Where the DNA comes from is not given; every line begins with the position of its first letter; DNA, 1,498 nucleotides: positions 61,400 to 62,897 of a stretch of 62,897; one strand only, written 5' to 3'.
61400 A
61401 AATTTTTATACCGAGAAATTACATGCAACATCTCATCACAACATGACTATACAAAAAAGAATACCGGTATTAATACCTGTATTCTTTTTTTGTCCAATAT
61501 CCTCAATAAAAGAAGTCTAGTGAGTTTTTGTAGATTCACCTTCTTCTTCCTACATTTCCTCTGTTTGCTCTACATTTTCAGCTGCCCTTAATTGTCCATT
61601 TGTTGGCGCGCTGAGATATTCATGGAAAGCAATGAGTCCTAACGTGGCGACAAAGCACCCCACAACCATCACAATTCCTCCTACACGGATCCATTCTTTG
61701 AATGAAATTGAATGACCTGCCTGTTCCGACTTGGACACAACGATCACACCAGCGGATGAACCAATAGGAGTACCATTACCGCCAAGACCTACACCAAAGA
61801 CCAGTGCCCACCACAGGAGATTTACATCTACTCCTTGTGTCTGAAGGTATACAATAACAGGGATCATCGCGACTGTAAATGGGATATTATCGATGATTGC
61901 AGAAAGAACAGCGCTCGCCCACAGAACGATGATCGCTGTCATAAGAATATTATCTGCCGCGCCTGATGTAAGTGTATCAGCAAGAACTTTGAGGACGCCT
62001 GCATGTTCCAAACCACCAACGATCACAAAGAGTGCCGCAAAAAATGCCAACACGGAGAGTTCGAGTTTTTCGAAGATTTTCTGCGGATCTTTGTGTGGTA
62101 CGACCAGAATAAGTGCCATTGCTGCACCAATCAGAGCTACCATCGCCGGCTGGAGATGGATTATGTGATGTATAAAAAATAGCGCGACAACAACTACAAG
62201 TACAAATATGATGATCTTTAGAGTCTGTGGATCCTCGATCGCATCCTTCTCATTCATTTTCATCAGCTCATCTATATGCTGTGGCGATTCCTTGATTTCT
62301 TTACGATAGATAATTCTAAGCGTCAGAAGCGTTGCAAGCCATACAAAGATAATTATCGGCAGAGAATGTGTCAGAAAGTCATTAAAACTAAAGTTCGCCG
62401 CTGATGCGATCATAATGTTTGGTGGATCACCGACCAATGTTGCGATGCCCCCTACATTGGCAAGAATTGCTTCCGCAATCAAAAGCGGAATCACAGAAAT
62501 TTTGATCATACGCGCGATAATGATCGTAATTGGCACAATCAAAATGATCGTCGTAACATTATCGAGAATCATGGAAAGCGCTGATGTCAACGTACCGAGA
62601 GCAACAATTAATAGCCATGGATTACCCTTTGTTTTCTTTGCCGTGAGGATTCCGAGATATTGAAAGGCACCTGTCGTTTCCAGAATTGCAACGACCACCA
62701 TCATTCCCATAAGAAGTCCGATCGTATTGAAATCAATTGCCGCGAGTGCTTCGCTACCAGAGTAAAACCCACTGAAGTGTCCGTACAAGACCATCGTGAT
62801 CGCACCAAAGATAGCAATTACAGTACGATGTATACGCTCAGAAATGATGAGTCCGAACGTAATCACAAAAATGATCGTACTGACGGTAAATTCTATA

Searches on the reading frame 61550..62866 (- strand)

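Call 69: search_protein_families(library=pfam, proteins=[window:61550-62866:-], max_evalue=0.0001)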
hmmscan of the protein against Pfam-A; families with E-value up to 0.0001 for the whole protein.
window:61550-62866:- (438 aa): 3 families
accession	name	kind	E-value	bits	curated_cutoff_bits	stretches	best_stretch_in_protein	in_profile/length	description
PF03600.22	CitMHS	-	1.8e-87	294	31.9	1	6-358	3-336/336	Citrate transporter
PF02040.21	ArsB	-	3.3e-21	76.6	22.2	1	40-411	46-419/423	Arsenical pump membrane protein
PF06450.18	NhaB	-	9.1e-07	28.5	27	1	128-378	205-463/515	Bacterial Na+/H+ antiporter B (NhaB)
